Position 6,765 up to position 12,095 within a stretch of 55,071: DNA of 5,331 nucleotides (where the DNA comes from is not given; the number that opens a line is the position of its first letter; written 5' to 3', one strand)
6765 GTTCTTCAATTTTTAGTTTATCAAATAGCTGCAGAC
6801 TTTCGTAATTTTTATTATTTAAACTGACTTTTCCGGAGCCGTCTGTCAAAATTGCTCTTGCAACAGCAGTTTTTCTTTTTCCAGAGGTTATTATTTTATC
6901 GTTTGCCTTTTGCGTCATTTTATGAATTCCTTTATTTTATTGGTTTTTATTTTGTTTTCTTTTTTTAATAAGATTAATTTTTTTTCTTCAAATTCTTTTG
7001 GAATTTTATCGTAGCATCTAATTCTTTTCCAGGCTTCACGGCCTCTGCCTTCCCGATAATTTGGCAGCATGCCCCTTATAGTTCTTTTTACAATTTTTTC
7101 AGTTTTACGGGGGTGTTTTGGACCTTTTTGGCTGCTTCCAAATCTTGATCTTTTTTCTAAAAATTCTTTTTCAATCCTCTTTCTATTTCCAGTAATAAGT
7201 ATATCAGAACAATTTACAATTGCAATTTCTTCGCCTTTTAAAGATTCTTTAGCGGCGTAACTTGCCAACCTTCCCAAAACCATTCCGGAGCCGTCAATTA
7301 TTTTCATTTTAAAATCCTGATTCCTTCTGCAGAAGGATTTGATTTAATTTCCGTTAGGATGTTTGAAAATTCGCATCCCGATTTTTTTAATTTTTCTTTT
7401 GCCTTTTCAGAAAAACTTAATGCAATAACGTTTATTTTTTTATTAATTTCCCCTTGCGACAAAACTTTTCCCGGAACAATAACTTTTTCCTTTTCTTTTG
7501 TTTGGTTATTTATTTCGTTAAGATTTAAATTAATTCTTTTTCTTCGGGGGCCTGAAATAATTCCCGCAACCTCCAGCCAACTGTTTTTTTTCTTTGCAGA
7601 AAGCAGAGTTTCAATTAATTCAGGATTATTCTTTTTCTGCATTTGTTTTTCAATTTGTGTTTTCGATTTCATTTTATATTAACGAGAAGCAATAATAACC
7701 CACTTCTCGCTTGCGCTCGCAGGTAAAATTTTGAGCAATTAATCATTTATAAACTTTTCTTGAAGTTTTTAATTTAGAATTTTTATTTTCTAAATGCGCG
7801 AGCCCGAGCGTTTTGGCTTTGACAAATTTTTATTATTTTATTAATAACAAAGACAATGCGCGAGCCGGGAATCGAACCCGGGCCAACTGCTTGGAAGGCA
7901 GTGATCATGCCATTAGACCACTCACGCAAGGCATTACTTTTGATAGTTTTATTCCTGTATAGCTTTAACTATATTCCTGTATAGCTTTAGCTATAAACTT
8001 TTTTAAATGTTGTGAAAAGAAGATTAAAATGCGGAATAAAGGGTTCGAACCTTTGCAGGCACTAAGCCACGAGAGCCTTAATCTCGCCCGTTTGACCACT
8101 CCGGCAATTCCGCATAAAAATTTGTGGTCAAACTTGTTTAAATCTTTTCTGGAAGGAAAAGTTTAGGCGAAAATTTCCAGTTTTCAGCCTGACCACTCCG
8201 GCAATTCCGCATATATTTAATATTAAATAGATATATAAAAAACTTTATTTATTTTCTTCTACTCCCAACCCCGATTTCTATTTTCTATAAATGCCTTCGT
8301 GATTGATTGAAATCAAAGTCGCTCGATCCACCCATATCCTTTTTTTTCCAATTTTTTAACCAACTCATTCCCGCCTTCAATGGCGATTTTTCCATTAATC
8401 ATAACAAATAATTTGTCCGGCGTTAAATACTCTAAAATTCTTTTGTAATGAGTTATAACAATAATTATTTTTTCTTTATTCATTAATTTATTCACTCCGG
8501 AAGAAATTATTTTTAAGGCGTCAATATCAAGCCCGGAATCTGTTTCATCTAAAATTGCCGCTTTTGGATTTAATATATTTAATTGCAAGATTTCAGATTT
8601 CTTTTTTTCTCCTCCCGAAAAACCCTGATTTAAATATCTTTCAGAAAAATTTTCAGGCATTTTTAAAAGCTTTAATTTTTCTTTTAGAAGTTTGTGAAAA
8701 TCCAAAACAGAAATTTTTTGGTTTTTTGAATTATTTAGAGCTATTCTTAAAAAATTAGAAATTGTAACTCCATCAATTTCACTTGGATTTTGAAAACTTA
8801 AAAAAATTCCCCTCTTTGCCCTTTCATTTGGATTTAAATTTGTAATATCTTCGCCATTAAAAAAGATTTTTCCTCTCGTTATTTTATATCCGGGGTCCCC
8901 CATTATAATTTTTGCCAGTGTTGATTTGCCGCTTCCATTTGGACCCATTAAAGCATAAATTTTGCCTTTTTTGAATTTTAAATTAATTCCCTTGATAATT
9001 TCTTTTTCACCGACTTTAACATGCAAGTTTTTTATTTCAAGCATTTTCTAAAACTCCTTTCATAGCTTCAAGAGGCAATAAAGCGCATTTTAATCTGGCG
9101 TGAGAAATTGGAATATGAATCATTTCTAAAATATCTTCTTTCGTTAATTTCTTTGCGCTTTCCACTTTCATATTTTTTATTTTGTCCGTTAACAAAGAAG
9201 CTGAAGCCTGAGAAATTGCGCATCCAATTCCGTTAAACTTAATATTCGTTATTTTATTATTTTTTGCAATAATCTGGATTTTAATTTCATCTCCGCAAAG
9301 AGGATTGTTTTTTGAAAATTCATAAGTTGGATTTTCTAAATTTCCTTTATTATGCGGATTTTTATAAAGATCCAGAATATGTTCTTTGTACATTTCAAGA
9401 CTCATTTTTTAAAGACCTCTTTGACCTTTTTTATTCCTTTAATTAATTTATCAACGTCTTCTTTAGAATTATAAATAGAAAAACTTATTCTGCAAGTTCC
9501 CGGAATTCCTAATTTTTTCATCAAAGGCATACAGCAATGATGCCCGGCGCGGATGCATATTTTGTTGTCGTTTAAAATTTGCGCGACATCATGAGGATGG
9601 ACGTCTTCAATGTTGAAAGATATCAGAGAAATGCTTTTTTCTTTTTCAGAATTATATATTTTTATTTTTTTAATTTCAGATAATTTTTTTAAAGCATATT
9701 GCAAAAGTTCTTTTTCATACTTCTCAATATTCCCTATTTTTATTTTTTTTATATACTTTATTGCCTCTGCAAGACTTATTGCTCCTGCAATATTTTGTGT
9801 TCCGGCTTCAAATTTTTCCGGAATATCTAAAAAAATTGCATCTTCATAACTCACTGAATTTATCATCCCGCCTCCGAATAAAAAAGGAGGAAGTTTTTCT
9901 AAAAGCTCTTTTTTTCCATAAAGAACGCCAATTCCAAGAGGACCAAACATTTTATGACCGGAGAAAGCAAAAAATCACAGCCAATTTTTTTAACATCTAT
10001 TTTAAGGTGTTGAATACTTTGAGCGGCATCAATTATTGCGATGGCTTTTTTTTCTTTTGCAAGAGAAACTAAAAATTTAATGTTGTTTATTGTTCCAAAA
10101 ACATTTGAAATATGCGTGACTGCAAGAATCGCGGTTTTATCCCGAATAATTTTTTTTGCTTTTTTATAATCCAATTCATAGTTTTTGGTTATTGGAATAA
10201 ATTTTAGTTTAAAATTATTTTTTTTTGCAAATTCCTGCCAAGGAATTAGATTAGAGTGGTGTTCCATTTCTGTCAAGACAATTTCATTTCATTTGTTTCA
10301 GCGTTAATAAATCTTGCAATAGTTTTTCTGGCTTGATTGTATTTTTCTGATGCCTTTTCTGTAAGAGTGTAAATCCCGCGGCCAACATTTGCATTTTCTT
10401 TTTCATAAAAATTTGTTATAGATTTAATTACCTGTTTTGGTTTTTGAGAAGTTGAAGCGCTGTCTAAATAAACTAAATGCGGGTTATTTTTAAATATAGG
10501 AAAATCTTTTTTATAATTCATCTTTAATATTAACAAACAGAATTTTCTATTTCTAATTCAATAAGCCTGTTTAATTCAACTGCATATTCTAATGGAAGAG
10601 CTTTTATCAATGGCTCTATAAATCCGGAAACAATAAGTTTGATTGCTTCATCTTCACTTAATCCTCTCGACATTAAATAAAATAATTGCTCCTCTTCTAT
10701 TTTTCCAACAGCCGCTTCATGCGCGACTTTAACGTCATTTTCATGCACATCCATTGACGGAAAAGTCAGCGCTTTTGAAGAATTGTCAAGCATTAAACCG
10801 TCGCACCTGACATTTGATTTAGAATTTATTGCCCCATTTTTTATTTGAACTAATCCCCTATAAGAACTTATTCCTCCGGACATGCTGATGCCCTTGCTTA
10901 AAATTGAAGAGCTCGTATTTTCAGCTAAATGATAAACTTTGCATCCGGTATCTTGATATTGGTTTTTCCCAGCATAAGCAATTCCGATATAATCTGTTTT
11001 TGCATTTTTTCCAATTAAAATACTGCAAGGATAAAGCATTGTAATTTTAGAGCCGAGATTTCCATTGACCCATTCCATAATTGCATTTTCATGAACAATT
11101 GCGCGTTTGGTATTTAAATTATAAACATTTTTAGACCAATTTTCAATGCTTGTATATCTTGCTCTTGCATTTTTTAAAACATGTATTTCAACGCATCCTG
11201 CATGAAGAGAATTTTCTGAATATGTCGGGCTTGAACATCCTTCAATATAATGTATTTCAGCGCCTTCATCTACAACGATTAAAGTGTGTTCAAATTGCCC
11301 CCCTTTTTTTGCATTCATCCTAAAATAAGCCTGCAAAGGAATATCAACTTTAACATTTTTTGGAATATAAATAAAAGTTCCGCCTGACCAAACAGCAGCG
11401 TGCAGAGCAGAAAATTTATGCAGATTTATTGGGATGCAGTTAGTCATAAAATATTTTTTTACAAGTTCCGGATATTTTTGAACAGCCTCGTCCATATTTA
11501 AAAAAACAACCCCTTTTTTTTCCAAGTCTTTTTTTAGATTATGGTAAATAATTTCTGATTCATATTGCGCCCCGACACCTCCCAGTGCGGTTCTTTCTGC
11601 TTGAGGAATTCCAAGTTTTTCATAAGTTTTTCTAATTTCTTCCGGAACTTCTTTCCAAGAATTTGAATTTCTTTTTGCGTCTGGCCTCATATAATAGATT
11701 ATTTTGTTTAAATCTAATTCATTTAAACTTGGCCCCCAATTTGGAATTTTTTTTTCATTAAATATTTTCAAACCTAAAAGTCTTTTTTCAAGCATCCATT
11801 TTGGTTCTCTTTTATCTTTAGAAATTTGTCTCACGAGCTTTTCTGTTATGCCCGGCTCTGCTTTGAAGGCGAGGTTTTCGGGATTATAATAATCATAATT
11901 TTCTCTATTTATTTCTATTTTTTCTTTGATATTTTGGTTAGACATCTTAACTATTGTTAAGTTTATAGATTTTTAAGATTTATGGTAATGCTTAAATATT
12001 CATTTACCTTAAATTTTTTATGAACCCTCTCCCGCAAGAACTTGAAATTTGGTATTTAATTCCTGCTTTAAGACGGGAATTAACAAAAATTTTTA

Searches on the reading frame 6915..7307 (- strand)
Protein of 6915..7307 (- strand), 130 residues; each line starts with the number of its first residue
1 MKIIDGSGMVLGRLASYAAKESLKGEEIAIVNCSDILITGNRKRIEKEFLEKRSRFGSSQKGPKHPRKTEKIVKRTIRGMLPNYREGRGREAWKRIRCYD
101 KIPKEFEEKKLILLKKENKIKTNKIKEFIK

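Call 86: search_protein_families(library=pfam, proteins=[window:6915-7307:-], max_evalue=0.001)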
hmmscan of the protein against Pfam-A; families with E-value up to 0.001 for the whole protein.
window:6915-7307:- (130 aa): 1 family
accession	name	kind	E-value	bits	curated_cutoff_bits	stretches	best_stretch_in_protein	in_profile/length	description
PF00572.24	Ribosomal_L13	-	7.4e-15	55.5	23.8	1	3-103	5-117/119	Ribosomal protein L13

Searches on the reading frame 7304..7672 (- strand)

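Call 86: search_protein_families(library=pfam, proteins=[window:7304-7672:-], max_evalue=0.001)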
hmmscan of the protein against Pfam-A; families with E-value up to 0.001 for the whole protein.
window:7304-7672:- (122 aa): 1 family
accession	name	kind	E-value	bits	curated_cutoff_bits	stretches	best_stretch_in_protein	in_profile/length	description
PF00828.25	Ribosomal_L27A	-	9.7e-08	32.8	21.5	1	67-101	36-70/72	Ribosomal proteins 50S-L15, 50S-L18e, 60S-L27A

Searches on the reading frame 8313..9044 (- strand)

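Call 12: search_protein_families(library=pfam, proteins=[window:8313-9044:-], max_evalue=0.001)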
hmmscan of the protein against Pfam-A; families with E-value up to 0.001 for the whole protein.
window:8313-9044:- (243 aa): 2 families
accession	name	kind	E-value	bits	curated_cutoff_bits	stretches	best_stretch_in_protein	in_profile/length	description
PF00005.33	ABC_tran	-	6.3e-23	82.3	25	1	18-168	2-135/137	ABC transporter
PF02463.25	SMC_N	-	4.8e-07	29.9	40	1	20-207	18-205/220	RecF/RecN/SMC N terminal domain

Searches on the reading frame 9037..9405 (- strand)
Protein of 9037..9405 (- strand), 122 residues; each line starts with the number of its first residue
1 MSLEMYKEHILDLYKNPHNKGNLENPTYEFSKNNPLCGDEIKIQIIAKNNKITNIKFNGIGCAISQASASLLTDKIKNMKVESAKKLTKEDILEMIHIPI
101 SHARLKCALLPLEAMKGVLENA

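Call 86: search_protein_families(library=pfam, proteins=[window:9037-9405:-], max_evalue=0.001)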
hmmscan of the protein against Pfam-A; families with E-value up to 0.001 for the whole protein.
window:9037-9405:- (122 aa): 1 family
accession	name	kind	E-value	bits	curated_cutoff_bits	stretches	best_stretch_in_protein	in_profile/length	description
PF01592.21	NifU_N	-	1.7e-26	93.3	22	1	5-116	1-114/127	NifU-like N terminal domain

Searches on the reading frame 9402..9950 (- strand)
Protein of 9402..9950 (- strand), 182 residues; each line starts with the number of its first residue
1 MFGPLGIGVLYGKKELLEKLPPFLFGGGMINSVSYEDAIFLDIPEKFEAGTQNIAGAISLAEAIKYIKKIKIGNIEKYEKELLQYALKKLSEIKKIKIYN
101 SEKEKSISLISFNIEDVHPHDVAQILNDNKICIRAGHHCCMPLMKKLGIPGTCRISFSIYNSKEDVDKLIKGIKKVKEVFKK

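Call 47: search_protein_families(library=pfam, proteins=[window:9402-9950:-], max_evalue=0.001)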
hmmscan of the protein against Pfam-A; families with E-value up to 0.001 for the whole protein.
window:9402-9950:- (182 aa): 1 family
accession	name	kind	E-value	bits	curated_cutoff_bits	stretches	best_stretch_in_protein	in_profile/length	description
PF00266.25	Aminotran_5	-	1.5e-62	212.2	21.5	1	1-169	202-371/371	Aminotransferase class-V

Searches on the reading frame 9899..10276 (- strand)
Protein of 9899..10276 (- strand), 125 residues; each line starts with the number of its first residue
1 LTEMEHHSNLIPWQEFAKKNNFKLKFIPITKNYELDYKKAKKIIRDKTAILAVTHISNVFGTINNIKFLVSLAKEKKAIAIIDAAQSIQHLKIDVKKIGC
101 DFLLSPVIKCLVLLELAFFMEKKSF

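Call 86: search_protein_families(library=pfam, proteins=[window:9899-10276:-], max_evalue=0.001)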
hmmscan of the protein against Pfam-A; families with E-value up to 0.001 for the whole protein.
window:9899-10276:- (125 aa): 2 families
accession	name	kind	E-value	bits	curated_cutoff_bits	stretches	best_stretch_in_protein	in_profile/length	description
PF00266.25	Aminotran_5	-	3.7e-35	122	21.5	1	2-105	94-197/371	Aminotransferase class-V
PF00155.27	Aminotran_1_2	-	0.00024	20.8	19.7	1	17-85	108-187/361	Aminotransferase class I and II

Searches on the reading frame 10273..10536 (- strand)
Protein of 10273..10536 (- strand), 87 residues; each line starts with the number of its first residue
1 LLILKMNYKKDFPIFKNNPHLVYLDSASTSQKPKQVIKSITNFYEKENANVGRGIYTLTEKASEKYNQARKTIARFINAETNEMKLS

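Call 86: search_protein_families(library=pfam, proteins=[window:10273-10536:-], max_evalue=0.001)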
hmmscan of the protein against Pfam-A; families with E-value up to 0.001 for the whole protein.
window:10273-10536:- (87 aa): 1 family
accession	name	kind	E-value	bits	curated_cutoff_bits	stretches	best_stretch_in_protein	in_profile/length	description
PF00266.25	Aminotran_5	-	1.2e-18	67.7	21.5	1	22-82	1-61/371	Aminotransferase class-V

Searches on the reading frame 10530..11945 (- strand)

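Call 12: search_protein_families(library=pfam, proteins=[window:10530-11945:-], max_evalue=0.001)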
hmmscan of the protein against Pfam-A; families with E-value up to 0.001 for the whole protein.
window:10530-11945:- (471 aa): 2 families
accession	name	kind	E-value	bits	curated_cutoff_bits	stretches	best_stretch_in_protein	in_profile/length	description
PF01458.23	SUFBD_core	-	2e-82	276.6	27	1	208-442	1-232/232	SUF system FeS cluster assembly, SufBD core domain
PF19295.5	SufBD_N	-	4.7e-09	36.6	23.5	1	138-205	105-171/172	SufBD protein N-terminal region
